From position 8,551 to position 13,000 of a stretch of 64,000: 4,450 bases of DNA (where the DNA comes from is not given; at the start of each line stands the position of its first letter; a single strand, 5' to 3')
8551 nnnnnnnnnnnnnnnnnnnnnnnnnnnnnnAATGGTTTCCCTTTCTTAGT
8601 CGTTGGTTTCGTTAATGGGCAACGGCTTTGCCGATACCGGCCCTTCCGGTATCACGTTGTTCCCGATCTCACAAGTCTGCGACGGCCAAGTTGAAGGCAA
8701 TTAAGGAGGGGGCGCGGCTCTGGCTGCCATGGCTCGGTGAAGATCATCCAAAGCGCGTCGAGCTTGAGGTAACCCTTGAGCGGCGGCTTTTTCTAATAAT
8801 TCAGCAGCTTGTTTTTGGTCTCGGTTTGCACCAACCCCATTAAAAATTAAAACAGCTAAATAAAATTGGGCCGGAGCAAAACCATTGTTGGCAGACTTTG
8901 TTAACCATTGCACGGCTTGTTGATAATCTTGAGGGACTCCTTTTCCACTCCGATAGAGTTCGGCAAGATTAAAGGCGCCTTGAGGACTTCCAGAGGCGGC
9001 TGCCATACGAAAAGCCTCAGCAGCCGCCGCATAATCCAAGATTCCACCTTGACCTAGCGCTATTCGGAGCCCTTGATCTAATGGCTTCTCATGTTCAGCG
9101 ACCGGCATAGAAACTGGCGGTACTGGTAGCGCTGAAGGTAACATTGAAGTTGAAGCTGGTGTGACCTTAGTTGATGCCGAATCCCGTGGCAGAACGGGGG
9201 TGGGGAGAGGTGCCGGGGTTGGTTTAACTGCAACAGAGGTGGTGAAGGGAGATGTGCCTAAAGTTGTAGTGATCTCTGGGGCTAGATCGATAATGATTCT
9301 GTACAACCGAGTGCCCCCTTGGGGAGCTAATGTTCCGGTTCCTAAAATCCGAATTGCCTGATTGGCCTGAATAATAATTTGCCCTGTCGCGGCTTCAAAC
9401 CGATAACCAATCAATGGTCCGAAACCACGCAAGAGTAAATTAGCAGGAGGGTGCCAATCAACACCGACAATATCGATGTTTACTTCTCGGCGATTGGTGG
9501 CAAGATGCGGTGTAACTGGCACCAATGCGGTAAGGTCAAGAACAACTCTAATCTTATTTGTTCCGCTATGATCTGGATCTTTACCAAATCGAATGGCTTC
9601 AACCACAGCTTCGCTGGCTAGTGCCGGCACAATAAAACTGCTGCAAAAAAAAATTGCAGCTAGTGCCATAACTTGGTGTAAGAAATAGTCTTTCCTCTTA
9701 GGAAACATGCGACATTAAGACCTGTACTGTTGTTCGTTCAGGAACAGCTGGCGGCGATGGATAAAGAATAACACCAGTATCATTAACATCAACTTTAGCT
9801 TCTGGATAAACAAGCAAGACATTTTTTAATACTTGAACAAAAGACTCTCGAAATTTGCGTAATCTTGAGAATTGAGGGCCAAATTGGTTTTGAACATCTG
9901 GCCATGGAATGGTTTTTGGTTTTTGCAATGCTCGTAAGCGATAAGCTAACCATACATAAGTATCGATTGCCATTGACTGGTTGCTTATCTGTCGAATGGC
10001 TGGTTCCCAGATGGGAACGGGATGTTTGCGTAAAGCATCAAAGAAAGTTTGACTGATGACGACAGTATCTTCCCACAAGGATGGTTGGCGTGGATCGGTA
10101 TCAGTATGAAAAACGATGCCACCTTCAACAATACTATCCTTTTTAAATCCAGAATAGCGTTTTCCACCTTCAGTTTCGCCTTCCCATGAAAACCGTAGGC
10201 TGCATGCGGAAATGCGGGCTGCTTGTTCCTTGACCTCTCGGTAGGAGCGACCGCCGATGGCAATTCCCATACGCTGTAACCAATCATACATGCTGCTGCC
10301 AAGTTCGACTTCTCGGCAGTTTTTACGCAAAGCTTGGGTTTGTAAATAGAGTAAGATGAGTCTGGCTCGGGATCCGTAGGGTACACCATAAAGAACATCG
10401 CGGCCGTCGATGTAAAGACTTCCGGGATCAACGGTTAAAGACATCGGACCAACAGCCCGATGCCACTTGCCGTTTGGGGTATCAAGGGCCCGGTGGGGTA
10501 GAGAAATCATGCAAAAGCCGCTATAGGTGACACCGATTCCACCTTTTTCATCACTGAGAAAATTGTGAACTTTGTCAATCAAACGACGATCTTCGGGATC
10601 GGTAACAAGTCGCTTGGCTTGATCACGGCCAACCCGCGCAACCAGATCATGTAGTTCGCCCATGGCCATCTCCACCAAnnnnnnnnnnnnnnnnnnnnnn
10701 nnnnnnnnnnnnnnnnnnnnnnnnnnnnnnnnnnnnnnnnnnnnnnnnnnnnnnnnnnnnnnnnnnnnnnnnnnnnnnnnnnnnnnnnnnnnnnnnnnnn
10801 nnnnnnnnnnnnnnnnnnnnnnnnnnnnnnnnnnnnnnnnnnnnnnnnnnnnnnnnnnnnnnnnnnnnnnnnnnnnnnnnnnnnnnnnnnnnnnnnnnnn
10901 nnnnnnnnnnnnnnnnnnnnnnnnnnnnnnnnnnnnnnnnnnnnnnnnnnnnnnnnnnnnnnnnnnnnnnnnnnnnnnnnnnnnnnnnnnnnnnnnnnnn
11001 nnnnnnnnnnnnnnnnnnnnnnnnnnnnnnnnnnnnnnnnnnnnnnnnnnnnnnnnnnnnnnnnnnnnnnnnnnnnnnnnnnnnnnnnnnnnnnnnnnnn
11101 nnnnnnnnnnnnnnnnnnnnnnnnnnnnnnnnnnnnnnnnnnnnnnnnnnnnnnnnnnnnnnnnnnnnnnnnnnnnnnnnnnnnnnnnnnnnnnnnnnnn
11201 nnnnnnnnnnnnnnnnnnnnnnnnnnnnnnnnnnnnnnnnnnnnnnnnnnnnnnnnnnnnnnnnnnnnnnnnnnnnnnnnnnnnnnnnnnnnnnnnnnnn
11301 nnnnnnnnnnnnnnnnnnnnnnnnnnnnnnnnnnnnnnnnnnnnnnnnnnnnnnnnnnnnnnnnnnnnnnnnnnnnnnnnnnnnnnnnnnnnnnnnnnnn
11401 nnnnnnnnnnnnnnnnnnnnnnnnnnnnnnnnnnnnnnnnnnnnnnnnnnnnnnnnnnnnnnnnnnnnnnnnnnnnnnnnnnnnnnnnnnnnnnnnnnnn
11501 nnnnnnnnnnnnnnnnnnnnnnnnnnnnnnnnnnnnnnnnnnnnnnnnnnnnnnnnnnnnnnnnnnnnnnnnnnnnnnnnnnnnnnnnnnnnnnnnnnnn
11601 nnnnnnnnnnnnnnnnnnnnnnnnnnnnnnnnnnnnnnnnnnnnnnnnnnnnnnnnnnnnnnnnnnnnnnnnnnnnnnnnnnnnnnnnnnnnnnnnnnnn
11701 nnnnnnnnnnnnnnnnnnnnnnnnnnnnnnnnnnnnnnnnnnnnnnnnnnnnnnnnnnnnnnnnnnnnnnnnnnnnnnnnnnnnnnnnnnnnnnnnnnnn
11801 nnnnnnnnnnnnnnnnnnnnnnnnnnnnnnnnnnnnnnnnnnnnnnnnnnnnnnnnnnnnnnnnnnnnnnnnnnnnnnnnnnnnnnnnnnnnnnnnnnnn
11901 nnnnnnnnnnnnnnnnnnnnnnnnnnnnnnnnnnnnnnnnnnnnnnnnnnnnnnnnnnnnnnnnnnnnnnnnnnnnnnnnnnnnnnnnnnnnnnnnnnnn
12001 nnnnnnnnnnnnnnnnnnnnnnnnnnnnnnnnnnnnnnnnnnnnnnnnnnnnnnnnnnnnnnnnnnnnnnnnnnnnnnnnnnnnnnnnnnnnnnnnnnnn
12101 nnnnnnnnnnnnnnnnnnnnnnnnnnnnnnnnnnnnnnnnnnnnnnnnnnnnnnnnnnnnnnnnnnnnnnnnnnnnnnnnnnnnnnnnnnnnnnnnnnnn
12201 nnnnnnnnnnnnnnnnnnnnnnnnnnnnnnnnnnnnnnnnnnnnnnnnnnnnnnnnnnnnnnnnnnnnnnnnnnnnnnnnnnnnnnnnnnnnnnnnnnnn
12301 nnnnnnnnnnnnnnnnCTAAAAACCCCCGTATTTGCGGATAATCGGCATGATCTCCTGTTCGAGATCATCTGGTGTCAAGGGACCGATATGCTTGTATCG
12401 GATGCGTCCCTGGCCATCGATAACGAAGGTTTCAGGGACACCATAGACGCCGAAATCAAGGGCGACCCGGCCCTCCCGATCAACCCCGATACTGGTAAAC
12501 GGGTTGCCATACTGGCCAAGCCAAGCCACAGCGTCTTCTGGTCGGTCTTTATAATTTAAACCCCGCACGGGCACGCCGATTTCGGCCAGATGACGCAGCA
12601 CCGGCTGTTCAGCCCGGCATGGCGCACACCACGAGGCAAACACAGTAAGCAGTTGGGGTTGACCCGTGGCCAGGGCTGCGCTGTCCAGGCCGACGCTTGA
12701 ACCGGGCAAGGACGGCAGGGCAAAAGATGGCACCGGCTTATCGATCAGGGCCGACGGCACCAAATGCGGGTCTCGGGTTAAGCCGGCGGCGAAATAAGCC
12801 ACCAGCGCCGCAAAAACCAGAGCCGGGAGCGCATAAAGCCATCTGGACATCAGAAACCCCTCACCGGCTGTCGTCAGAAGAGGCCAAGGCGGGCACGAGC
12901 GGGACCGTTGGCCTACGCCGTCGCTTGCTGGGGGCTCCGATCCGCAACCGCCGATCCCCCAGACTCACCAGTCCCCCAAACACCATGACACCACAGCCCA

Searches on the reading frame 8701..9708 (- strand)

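Call 90: search_protein_families(library=pfam, proteins=[window:8701-9708:-], max_evalue=0.0001)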
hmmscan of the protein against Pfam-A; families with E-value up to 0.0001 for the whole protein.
window:8701-9708:- (335 aa): 1 family
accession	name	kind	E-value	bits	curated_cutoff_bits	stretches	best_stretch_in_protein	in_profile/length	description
PF08238.18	Sel1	-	2e-17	63.4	30.7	2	243-276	2-35/36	Sel1 repeat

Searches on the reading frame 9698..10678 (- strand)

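Call 90: search_protein_families(library=pfam, proteins=[window:9698-10678:-], max_evalue=0.0001)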
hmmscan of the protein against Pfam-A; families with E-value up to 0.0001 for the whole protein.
window:9698-10678:- (326 aa): 1 family
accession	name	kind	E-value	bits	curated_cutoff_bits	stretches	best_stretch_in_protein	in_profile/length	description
PF04796.18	RepA_C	-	2.4e-24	87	26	1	99-252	1-166/181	Plasmid encoded RepA protein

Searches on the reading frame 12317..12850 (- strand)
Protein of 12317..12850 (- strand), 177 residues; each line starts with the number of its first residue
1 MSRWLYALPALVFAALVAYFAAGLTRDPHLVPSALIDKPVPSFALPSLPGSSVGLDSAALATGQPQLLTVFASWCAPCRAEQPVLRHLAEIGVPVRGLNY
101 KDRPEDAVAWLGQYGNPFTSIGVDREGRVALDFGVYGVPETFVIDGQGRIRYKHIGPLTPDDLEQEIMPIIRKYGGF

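Call 90: search_protein_families(library=pfam, proteins=[window:12317-12850:-], max_evalue=0.0001)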
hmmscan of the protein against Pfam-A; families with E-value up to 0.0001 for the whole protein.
window:12317-12850:- (177 aa): 4 families
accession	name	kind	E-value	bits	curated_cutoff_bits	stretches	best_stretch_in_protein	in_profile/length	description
PF08534.16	Redoxin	-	1.1e-15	58.1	26.6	1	38-163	4-144/148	Redoxin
PF00578.27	AhpC-TSA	-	3.2e-13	50.1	26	1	36-152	1-123/124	AhpC/TSA family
PF00085.26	Thioredoxin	-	5.6e-06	26.7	23.5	0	63-90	18-45/103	Thioredoxin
PF13098.12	Thioredoxin_2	-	1.3e-05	25.9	27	1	61-166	3-103/104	Thioredoxin-like domain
